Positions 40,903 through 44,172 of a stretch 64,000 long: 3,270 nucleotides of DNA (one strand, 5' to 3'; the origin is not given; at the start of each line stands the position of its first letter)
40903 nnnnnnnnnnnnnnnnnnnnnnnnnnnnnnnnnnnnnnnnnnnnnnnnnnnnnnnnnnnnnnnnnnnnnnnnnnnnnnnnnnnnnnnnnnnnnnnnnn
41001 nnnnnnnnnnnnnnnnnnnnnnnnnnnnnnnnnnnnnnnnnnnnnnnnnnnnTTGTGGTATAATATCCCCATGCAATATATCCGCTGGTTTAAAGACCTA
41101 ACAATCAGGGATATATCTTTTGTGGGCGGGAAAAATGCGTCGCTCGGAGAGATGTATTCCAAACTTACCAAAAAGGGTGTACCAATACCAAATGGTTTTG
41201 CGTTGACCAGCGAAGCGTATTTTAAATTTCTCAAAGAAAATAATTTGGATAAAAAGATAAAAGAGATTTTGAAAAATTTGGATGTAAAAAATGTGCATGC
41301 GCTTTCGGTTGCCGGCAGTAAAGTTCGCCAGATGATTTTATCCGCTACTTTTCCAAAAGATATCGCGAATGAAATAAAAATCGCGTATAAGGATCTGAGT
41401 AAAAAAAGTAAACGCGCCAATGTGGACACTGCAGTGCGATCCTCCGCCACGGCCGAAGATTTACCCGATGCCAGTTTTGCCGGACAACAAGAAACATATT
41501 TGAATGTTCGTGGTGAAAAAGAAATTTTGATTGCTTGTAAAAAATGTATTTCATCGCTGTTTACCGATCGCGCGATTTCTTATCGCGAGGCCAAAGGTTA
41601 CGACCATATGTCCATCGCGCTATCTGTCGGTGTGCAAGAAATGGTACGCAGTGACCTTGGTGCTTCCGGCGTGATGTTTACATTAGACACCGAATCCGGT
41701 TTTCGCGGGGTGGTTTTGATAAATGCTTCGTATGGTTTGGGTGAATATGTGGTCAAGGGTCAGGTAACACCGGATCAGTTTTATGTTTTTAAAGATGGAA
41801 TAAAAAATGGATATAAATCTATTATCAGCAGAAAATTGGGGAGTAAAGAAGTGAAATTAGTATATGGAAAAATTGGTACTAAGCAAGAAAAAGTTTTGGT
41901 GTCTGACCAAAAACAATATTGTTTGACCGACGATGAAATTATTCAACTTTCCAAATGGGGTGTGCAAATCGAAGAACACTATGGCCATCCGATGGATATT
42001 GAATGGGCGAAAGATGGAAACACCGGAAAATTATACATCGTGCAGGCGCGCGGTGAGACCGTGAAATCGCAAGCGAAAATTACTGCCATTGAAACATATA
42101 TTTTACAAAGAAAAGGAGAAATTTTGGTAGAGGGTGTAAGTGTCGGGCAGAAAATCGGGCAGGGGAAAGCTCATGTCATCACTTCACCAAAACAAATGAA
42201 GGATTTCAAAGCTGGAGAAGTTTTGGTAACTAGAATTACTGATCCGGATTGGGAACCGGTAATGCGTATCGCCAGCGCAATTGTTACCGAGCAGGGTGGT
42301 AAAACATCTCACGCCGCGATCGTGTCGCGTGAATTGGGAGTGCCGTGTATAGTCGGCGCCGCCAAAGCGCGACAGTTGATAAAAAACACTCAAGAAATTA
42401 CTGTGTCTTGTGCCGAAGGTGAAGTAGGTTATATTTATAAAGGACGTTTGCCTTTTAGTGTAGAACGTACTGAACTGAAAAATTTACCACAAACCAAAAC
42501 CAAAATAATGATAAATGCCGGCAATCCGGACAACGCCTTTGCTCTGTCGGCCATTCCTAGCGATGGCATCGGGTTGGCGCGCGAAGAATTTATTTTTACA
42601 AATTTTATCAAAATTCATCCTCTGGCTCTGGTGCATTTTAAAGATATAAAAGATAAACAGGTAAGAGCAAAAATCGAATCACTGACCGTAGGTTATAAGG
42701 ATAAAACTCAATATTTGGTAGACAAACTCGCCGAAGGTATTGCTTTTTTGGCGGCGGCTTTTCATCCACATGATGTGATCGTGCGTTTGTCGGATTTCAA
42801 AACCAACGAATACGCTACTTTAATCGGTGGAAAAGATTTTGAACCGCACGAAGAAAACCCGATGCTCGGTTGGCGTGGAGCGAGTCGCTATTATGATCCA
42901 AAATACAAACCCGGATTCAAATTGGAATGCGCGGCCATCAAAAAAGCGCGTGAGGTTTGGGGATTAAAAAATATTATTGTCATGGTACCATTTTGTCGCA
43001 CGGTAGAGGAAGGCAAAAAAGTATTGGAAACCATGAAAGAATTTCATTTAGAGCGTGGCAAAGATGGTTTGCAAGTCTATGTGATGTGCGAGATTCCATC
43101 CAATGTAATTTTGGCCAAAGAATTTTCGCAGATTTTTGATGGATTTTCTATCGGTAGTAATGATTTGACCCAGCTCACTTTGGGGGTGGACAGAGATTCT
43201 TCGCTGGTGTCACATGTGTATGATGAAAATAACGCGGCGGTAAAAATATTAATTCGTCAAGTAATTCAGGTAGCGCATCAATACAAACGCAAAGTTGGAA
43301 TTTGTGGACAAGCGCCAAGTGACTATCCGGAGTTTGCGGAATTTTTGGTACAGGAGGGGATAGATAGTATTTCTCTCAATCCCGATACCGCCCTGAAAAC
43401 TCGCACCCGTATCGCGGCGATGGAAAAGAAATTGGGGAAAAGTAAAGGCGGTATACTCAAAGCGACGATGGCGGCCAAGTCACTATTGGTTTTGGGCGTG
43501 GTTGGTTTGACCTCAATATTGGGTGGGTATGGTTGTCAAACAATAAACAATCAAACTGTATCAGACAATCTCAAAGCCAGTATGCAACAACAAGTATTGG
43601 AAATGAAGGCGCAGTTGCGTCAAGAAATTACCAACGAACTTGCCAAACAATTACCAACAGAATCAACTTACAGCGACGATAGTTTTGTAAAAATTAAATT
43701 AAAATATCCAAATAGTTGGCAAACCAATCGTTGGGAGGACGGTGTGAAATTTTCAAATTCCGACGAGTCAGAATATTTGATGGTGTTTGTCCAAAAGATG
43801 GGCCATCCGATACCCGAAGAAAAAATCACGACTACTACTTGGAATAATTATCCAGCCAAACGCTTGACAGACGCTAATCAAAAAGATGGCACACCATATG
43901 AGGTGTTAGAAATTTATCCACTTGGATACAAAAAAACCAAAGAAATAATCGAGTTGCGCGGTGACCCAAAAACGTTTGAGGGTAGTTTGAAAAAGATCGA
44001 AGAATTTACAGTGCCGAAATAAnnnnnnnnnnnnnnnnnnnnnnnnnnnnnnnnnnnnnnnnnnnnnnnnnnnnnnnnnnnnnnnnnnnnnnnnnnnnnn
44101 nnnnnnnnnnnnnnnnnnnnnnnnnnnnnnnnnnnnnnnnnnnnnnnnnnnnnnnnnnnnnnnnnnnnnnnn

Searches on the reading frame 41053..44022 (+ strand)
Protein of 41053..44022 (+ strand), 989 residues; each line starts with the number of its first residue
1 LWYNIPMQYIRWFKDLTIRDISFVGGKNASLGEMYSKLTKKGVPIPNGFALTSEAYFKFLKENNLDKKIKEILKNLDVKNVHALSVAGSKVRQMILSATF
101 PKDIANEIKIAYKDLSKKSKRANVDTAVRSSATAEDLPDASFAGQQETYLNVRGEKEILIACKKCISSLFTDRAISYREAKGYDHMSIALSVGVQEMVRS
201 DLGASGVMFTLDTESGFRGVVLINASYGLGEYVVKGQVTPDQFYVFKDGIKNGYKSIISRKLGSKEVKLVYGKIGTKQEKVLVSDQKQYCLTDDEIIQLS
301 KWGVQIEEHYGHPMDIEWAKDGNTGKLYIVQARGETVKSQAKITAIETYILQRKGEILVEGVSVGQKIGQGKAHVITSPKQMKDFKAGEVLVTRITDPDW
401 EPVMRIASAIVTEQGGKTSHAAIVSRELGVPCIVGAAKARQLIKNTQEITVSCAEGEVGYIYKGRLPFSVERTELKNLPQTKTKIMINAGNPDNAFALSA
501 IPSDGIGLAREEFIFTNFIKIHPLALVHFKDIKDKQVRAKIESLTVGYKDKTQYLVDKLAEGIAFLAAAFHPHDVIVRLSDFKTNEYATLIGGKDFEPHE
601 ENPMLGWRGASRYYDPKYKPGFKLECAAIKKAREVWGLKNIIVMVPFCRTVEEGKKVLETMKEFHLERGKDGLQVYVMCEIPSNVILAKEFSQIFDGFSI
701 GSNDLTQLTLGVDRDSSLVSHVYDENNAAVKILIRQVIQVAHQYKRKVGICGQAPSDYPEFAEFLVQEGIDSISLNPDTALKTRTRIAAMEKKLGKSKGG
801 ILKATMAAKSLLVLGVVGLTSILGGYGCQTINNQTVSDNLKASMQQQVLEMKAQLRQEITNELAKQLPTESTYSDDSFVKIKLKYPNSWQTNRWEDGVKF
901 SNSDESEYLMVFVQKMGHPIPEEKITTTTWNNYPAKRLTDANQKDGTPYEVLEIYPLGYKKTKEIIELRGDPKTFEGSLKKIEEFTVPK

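Call 14: search_protein_families(library=pfam, proteins=[window:41053-44022:+], max_evalue=0.001)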
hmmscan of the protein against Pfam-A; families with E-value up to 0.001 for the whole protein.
window:41053-44022:+ (989 aa): 3 families
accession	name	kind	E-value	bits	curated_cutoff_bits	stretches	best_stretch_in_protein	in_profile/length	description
PF01326.24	PPDK_N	-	3.2e-124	414.9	27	1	23-346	3-320/328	Pyruvate phosphate dikinase, AMP/ATP-binding domain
PF02896.24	PEP-utilizers_C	-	1.9e-63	214.8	22.8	1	478-790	15-291/293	PEP-utilising enzyme, PEP-binding domain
PF00391.29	PEP-utilizers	-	3.7e-25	87.8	23.1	1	385-456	1-72/72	PEP-utilising enzyme, mobile domain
